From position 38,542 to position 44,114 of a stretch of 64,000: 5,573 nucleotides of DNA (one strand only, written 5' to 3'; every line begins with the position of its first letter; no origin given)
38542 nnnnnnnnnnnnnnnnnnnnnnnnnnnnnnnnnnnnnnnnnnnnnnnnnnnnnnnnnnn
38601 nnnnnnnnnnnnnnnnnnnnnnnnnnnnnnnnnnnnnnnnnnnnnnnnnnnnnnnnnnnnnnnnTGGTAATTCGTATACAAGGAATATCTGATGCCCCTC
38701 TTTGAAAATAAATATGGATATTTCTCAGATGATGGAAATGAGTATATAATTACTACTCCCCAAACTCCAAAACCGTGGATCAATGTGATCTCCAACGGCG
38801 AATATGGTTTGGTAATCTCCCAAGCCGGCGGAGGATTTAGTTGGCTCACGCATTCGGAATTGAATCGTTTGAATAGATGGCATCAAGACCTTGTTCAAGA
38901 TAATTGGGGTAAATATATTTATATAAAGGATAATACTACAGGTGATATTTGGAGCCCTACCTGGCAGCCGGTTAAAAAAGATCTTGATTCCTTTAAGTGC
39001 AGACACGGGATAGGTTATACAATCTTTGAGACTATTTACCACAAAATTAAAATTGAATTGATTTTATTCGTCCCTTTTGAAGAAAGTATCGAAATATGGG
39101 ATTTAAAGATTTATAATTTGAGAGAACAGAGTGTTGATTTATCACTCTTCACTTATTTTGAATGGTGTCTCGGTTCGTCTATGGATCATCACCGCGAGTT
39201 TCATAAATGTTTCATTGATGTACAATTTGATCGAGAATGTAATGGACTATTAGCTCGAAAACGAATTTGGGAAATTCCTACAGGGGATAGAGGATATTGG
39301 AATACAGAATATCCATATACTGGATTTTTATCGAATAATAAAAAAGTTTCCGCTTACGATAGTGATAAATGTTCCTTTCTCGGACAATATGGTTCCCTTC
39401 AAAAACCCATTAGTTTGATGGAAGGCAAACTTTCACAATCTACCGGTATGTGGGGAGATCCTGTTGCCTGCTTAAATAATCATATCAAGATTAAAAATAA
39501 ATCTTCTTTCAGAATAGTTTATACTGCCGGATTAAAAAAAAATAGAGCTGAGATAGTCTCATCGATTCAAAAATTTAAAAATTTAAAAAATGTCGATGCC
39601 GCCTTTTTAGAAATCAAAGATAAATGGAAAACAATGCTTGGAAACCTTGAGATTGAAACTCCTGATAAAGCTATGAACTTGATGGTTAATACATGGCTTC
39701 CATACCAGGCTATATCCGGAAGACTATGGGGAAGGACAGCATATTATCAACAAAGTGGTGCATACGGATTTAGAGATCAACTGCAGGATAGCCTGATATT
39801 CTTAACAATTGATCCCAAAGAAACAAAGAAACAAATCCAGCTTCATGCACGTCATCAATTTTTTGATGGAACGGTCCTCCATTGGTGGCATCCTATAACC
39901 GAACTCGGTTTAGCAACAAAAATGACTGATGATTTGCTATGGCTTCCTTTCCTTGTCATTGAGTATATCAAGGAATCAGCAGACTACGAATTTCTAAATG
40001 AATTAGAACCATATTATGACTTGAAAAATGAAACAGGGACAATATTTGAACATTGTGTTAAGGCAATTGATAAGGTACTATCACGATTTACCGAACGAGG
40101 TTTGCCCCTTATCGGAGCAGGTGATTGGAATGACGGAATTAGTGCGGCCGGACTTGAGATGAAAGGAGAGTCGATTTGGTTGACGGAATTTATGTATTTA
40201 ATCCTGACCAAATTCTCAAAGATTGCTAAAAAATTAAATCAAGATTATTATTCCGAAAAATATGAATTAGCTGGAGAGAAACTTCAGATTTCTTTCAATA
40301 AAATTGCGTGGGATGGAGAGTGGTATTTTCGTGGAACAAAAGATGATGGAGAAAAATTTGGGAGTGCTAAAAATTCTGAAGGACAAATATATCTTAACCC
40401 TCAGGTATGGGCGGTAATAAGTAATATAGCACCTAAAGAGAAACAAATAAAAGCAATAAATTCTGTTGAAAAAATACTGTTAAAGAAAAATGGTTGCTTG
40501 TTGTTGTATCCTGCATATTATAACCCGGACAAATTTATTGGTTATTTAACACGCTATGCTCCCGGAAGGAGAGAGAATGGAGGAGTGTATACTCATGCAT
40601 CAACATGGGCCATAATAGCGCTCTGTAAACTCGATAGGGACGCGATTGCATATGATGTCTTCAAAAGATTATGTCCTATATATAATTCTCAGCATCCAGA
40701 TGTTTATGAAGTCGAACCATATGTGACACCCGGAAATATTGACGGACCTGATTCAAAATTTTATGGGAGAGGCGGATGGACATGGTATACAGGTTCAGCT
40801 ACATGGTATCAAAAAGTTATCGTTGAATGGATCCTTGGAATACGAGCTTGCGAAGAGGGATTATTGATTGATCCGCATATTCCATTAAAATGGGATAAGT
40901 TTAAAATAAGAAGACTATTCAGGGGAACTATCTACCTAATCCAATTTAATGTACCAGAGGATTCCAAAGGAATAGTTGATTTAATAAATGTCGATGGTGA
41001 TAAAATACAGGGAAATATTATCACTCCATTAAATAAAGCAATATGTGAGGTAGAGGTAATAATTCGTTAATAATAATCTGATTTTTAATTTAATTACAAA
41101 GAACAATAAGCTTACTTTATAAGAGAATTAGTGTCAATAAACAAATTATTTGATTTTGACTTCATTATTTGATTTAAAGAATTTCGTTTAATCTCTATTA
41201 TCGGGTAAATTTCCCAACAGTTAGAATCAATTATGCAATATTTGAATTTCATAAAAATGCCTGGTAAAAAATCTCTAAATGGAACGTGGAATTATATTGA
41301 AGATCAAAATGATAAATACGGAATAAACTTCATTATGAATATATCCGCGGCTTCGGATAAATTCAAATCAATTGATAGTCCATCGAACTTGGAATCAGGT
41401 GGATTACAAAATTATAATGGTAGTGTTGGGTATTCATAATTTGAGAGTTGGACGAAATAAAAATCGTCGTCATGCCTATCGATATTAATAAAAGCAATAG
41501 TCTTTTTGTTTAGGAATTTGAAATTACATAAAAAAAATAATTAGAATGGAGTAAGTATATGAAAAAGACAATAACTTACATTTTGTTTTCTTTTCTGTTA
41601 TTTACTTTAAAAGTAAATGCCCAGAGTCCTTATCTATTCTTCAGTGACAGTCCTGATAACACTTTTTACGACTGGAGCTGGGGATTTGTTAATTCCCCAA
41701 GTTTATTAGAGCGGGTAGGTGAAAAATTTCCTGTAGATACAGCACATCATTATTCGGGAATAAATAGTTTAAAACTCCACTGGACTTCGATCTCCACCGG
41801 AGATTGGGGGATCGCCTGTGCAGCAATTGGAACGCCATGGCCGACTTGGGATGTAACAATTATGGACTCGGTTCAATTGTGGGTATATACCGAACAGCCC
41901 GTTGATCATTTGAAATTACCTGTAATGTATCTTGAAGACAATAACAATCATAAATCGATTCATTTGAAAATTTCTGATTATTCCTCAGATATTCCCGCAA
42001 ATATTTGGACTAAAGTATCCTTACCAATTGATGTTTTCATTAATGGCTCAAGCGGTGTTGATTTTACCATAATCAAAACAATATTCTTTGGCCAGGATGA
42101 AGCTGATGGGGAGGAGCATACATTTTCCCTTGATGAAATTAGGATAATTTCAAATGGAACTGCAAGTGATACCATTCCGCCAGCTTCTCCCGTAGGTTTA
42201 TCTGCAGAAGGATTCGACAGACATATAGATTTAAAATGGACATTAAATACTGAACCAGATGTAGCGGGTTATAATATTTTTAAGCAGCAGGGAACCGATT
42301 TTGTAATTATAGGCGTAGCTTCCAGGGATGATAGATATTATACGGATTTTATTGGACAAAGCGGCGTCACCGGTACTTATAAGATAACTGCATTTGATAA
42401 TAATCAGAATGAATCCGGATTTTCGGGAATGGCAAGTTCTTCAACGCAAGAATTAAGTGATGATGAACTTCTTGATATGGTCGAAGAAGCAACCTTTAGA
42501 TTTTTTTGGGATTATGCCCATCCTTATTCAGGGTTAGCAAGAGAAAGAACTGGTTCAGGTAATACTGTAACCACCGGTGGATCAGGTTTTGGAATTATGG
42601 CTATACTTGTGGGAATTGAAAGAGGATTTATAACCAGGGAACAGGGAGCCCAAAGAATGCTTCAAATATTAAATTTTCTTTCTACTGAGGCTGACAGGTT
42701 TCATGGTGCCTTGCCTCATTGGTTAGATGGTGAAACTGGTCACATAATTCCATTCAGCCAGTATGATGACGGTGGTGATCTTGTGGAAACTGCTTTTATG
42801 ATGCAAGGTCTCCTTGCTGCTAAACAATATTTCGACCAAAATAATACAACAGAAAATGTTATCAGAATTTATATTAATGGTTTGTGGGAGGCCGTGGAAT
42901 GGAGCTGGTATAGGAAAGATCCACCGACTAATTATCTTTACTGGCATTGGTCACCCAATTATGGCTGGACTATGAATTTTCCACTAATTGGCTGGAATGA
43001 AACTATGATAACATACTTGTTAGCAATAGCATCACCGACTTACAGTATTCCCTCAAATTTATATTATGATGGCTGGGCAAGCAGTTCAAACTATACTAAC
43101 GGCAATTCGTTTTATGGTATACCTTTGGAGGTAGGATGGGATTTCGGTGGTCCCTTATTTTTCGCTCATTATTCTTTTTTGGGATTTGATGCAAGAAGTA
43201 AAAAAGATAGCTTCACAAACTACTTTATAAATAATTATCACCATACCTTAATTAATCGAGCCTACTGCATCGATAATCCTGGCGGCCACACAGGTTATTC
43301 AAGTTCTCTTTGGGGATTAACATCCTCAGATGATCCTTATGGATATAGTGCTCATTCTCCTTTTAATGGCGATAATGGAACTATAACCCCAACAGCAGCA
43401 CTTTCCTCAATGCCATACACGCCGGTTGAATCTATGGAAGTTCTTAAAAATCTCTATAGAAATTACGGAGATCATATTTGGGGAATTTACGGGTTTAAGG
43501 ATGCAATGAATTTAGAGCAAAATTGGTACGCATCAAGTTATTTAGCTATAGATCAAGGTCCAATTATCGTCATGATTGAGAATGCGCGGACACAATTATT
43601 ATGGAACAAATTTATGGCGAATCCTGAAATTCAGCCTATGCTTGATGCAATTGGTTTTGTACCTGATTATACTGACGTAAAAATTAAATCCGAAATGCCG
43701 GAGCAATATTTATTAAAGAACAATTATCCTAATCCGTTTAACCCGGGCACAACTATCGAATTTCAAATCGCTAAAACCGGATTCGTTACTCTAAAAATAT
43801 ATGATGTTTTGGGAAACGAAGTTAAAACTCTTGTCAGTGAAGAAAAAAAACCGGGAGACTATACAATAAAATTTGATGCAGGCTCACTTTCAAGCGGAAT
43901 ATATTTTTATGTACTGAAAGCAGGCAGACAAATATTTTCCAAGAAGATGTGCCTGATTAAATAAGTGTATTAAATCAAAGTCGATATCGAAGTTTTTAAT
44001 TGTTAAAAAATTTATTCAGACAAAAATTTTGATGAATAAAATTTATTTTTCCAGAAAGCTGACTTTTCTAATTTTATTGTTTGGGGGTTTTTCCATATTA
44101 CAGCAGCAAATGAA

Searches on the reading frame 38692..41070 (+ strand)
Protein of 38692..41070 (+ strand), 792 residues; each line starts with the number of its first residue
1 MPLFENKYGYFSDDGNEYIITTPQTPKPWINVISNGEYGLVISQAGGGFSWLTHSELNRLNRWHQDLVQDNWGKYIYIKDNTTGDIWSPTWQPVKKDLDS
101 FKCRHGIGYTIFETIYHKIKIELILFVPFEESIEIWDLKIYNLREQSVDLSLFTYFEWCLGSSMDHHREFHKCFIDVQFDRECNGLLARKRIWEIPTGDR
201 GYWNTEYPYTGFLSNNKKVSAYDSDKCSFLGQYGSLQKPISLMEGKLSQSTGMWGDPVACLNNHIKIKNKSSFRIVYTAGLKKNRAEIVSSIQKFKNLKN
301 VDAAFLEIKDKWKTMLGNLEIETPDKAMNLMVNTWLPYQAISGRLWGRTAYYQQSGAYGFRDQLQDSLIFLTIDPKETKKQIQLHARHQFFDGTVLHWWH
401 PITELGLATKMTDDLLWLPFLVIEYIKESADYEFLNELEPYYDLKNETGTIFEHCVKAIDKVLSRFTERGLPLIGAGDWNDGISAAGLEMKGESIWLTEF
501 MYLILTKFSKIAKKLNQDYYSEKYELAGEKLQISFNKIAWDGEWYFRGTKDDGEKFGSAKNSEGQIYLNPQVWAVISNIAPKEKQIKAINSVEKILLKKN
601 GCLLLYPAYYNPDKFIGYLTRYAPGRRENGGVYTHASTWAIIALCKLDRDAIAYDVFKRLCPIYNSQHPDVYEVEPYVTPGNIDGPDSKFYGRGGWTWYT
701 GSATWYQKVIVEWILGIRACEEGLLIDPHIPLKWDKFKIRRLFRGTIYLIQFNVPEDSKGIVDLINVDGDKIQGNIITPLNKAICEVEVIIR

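Call 58: search_protein_families(library=pfam, proteins=[window:38692-41070:+], max_evalue=0.00001)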
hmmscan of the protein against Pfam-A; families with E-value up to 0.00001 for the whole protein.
window:38692-41070:+ (792 aa): 2 families
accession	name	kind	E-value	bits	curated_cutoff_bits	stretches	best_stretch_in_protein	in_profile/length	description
PF17167.11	Glyco_hydro_94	-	8.4e-119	397.4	27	1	312-716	2-420/420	Glycosyl hydrolase 94 superfamily, catalytic domain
PF06165.18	GH94_b-supersand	-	2.7e-75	253.6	23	1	26-280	1-251/251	Glycosyl hydrolase 94, supersandwich domain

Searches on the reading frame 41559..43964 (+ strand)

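Call 58: search_protein_families(library=pfam, proteins=[window:41559-43964:+], max_evalue=0.00001)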
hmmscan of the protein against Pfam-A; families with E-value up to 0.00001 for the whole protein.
window:41559-43964:+ (801 aa): 3 families
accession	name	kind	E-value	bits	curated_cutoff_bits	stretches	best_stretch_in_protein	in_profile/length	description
PF10091.15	Glycoamylase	-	1.6e-68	231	27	1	474-689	2-221/221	Putative glucoamylase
PF18962.6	Por_Secre_tail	-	1.9e-10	41.3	27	1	723-797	2-73/75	Secretion system C-terminal sorting domain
PF21582.3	CBM30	-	3.2e-06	27.6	27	0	50-198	21-170/170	Carbohydrate binding domain 30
